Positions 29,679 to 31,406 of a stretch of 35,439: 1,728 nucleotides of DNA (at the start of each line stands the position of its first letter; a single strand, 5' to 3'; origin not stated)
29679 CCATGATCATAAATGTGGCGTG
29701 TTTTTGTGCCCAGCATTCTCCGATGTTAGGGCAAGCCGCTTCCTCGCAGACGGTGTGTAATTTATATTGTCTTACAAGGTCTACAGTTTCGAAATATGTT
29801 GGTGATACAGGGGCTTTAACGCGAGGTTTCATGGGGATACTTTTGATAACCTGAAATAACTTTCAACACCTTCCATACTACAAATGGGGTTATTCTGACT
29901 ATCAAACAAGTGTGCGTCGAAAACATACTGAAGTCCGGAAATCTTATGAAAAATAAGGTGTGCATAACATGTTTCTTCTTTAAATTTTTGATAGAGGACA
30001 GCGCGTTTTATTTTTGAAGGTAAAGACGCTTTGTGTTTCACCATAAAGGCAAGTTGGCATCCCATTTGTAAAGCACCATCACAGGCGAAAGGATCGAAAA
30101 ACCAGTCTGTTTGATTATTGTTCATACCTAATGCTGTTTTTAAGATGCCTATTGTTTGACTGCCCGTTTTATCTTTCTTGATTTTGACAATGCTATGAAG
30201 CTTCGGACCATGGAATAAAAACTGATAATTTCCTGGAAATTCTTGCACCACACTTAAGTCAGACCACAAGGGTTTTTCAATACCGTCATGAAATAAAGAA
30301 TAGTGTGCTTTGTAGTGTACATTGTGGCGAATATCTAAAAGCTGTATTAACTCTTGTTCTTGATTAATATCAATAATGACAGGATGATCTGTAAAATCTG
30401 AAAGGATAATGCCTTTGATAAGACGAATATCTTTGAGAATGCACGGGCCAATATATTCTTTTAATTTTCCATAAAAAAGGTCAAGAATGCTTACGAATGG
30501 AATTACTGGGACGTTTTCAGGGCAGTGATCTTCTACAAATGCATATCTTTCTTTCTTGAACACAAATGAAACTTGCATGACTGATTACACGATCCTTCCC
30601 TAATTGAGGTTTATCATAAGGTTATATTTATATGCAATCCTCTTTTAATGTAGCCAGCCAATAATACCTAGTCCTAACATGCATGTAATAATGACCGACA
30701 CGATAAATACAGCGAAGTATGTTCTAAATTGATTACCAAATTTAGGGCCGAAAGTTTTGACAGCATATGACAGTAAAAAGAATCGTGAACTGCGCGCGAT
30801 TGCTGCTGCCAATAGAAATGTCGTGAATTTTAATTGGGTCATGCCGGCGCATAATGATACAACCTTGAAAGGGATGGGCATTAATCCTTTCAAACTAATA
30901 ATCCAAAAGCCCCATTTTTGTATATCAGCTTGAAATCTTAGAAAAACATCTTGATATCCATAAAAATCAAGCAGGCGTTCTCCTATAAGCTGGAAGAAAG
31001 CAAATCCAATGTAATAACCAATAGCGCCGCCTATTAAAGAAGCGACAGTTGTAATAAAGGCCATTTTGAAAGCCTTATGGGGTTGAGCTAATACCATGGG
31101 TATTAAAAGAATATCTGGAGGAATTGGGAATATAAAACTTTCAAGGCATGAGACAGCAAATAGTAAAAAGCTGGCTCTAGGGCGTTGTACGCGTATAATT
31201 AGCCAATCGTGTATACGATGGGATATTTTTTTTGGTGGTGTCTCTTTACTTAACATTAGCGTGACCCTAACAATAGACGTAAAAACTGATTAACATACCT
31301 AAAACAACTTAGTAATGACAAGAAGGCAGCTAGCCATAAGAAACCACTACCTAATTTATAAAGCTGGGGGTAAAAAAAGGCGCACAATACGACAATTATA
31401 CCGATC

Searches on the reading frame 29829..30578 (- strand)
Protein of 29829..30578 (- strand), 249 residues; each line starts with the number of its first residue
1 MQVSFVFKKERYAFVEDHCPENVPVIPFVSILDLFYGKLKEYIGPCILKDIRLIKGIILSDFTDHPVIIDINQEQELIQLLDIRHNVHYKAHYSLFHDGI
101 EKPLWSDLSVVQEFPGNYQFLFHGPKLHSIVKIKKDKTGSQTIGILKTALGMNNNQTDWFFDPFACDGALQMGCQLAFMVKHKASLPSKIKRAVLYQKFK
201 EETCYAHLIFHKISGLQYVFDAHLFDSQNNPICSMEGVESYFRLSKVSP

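Call 79: search_protein_families(library=pfam, proteins=[window:29829-30578:-], max_evalue=0.001)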
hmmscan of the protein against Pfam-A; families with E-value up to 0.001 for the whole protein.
window:29829-30578:- (249 aa): 1 family
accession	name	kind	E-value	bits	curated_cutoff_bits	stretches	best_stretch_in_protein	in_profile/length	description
PF14765.12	PS-DH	-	3.7e-07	30.3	23.7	1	121-239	31-155/166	Polyketide synthase dehydratase N-terminal domain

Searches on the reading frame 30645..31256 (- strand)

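Call 79: search_protein_families(library=pfam, proteins=[window:30645-31256:-], max_evalue=0.001)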
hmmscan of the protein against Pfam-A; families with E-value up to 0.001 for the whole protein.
window:30645-31256:- (203 aa): 1 family
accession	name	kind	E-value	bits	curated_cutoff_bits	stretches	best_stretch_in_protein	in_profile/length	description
PF09335.16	VTT_dom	-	4.5e-14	53.4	33.9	1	46-166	2-121/123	VTT domain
